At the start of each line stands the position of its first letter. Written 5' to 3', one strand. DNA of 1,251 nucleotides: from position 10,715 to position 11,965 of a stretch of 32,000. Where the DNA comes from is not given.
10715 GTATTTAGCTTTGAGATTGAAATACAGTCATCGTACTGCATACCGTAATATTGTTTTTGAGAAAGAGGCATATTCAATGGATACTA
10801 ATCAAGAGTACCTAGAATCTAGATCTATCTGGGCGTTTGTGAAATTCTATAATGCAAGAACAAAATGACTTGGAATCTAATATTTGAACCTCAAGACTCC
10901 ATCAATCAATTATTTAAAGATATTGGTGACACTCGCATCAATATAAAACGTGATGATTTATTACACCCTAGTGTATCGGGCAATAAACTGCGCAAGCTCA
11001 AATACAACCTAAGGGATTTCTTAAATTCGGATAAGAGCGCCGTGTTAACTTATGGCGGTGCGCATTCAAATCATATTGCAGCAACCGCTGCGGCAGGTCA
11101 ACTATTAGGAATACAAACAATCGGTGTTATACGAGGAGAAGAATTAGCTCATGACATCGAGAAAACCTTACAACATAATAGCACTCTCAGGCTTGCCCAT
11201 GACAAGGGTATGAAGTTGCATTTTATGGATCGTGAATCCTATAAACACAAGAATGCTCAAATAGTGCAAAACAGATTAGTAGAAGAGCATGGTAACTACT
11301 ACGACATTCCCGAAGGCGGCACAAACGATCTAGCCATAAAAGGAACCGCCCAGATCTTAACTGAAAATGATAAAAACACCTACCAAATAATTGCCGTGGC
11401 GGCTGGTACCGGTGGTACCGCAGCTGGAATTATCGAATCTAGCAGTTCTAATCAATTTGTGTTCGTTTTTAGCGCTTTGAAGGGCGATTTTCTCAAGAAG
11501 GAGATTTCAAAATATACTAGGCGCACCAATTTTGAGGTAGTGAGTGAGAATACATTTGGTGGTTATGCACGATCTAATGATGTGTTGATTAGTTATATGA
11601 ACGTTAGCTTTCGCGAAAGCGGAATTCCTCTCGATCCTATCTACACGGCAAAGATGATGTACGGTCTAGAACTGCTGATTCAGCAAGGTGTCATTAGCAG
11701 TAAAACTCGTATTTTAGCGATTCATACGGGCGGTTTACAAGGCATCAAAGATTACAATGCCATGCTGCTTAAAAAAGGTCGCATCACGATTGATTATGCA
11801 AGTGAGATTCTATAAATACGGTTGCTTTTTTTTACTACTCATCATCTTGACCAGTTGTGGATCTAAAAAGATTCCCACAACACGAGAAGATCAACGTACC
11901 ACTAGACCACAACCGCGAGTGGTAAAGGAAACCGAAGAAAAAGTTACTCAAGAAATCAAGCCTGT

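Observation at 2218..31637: One 14-16 bp perfect palindrome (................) recurs 13 times in 32 kb, in genes and between them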

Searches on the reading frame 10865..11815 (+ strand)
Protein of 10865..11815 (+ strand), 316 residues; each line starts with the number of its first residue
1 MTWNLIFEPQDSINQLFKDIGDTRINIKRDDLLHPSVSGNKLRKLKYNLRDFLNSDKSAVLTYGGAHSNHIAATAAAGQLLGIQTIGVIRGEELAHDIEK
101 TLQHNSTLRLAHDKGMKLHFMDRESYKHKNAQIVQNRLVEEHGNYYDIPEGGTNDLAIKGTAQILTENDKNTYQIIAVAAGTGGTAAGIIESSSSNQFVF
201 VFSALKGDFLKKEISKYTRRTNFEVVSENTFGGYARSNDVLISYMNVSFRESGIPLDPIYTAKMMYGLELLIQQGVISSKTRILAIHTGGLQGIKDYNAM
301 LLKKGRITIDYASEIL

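Call 84: search_protein_families(library=pfam, proteins=[window:10865-11815:+], max_evalue=0.001)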
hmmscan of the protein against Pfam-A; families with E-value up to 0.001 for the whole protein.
window:10865-11815:+ (316 aa): 1 family
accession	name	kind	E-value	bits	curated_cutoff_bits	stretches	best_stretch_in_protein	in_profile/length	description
PF00291.31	PALP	-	3.3e-17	63.2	35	1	14-289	14-295/295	Pyridoxal-phosphate dependent enzyme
